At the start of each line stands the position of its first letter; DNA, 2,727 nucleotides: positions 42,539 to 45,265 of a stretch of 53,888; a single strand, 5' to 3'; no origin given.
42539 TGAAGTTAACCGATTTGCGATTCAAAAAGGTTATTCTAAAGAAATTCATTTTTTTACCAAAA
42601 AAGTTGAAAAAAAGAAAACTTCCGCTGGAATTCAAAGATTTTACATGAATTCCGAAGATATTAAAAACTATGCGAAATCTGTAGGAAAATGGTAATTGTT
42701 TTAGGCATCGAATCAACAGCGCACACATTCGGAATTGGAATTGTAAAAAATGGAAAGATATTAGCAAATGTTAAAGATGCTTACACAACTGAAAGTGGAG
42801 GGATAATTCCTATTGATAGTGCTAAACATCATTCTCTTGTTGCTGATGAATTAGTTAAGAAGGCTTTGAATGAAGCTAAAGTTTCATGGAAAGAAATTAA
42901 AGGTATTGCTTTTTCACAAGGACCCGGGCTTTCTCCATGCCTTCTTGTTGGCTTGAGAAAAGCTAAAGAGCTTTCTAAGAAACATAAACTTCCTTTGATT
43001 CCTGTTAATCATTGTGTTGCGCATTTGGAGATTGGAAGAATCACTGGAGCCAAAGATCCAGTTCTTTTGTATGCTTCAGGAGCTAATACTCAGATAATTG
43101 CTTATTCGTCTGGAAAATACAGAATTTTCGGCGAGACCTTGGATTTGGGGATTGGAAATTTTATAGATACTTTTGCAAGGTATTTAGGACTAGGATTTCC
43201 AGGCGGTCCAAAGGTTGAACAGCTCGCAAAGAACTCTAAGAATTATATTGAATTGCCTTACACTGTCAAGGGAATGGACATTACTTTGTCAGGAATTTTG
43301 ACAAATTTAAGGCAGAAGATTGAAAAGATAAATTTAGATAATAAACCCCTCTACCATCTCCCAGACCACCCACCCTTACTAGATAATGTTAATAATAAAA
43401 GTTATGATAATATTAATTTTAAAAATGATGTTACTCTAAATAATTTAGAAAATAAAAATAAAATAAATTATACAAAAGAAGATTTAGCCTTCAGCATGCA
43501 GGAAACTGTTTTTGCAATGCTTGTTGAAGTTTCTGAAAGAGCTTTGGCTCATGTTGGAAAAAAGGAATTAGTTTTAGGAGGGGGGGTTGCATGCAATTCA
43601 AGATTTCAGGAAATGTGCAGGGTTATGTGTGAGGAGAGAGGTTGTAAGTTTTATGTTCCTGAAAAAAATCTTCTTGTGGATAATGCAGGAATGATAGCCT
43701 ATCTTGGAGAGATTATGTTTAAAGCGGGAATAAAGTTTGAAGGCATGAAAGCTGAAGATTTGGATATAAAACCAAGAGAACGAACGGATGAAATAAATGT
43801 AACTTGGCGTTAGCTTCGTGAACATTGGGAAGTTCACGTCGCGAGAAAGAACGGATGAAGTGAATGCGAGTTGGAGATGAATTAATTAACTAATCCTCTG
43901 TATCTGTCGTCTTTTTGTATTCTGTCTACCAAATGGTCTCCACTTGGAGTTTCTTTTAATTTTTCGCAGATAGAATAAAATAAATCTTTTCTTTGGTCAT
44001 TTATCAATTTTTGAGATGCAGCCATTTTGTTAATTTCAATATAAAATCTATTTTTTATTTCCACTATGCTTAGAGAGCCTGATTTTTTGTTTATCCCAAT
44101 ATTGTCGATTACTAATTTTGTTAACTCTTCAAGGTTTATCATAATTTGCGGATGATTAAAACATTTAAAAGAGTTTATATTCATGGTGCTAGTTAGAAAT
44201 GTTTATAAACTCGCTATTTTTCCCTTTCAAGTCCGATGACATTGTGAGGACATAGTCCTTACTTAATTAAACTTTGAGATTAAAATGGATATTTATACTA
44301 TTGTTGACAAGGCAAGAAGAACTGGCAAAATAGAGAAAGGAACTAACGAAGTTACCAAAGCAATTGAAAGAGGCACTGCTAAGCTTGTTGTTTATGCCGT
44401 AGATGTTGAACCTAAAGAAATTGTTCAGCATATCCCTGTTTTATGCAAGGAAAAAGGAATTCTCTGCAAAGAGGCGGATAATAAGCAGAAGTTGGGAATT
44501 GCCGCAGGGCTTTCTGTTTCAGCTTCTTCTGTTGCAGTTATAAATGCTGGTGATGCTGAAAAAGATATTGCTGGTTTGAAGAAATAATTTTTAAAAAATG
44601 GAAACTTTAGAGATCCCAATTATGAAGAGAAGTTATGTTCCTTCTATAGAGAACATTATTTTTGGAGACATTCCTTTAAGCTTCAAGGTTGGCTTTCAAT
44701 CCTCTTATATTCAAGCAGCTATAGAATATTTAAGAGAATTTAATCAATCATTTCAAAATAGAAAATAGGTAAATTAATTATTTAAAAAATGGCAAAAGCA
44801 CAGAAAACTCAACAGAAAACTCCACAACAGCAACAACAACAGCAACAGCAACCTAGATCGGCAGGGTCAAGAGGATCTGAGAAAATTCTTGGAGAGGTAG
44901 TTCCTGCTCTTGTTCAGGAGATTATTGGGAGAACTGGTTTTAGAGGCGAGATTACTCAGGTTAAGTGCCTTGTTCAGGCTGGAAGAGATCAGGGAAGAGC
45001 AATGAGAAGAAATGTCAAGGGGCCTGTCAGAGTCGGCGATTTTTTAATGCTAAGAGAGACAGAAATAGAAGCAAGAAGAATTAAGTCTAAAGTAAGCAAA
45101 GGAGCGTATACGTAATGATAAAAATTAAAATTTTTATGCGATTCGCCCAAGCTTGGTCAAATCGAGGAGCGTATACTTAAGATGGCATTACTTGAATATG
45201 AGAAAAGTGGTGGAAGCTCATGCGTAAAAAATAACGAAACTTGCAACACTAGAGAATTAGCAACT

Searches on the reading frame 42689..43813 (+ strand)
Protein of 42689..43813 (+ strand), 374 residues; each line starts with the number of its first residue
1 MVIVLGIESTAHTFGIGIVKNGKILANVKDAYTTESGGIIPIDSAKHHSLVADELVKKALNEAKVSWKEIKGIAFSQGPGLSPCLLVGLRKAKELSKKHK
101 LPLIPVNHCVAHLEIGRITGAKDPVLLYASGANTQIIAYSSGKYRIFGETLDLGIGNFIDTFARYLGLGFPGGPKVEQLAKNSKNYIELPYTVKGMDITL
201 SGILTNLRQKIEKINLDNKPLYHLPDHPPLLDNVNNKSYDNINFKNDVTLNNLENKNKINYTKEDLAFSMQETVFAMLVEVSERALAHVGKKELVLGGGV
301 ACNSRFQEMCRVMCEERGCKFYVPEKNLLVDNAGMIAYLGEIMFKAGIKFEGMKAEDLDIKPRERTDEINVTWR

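Call 13: search_protein_families(library=pfam, proteins=[window:42689-43813:+], max_evalue=0.001)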
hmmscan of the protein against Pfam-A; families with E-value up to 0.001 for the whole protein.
window:42689-43813:+ (374 aa): 2 families
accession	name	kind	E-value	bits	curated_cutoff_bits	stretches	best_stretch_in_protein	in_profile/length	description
PF00814.31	TsaD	-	1.1e-77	261.7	24.8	1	24-338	2-264/264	tRNA N6-adenosine threonylcarbamoyltransferase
PF22521.2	HypF_C_2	-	1.2e-07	32.2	27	1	249-326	152-229/241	Carbamoyltransferase, Kae1-like Domain, second subdomain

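Call 86: find_homologous_proteins(query=window:42689-43810:+, max_evalue=1e-20)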
Query window:42689-43810:+ (374 aa): 8000 proteins with E <= 1e-20 among 8000 candidates; the best 120 are listed.
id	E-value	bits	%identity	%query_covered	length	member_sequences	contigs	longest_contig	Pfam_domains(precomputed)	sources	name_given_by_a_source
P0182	3.3e-249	844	100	100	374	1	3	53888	PF00814.32,PF22521.3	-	-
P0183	2.8e-171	588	71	100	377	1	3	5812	PF02543.22,PF00814.32,PF22521.3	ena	-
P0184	3.7e-169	581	73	100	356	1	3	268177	PF00814.32,PF22521.3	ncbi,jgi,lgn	jgi:N6-L-threonylcarbamoyladenine synthase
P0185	3.7e-169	581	67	100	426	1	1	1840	PF00814.32,PF22521.3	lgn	-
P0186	3.1e-167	574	67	100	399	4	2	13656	PF00814.32,PF22521.3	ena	-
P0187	3.5e-167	574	71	100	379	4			PF00814.32,PF22521.3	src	-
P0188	7.2e-165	567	68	100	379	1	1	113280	PF00814.32,PF22521.3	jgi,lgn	jgi:N6-L-threonylcarbamoyladenine synthase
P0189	5.3e-164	564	68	100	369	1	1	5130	PF00814.32,PF22521.3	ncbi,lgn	-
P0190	1.8e-163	562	62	100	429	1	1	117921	PF00814.32,PF22521.3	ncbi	-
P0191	7.8e-163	560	66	100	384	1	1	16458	PF00814.32,PF22521.3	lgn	-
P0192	1.0e-162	560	63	100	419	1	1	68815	PF02543.22,PF00814.32,PF22521.3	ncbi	-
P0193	1.4e-162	559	66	100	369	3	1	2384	PF00814.32,PF22521.3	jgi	jgi:N6-L-threonylcarbamoyladenine synthase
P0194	2.8e-162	558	63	100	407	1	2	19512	PF00814.32,PF22521.3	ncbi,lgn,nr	ncbi:hypothetical protein HY212_06565 [Candidatus Pacearchaeota archaeon]|nr:hypothetical protein [C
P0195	3.3e-162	558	68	100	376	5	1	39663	PF00814.32,PF22521.3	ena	-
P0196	6.7e-161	554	65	100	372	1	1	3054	PF00814.32,PF22521.3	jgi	-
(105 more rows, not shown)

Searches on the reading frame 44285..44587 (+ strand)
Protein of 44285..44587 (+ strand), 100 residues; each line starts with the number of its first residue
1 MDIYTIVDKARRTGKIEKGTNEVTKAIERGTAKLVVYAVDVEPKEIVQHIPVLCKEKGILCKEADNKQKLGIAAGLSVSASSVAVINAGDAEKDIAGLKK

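Call 13: search_protein_families(library=pfam, proteins=[window:44285-44587:+], max_evalue=0.001)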
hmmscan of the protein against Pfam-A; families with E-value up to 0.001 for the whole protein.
window:44285-44587:+ (100 aa): 1 family
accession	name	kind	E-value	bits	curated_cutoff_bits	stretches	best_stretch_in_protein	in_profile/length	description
PF01248.31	Ribosomal_L7Ae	-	3.7e-25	87.9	22.1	1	2-93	2-93/95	Ribosomal protein L7Ae/L30e/S12e/Gadd45 family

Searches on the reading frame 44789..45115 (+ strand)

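Call 13: search_protein_families(library=pfam, proteins=[window:44789-45115:+], max_evalue=0.001)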
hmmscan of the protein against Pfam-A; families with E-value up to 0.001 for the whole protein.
window:44789-45115:+ (108 aa): 1 family
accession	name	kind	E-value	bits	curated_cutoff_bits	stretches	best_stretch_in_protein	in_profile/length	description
PF01200.24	Ribosomal_S28e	-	7.3e-27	93.6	25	1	36-98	2-64/64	Ribosomal protein S28e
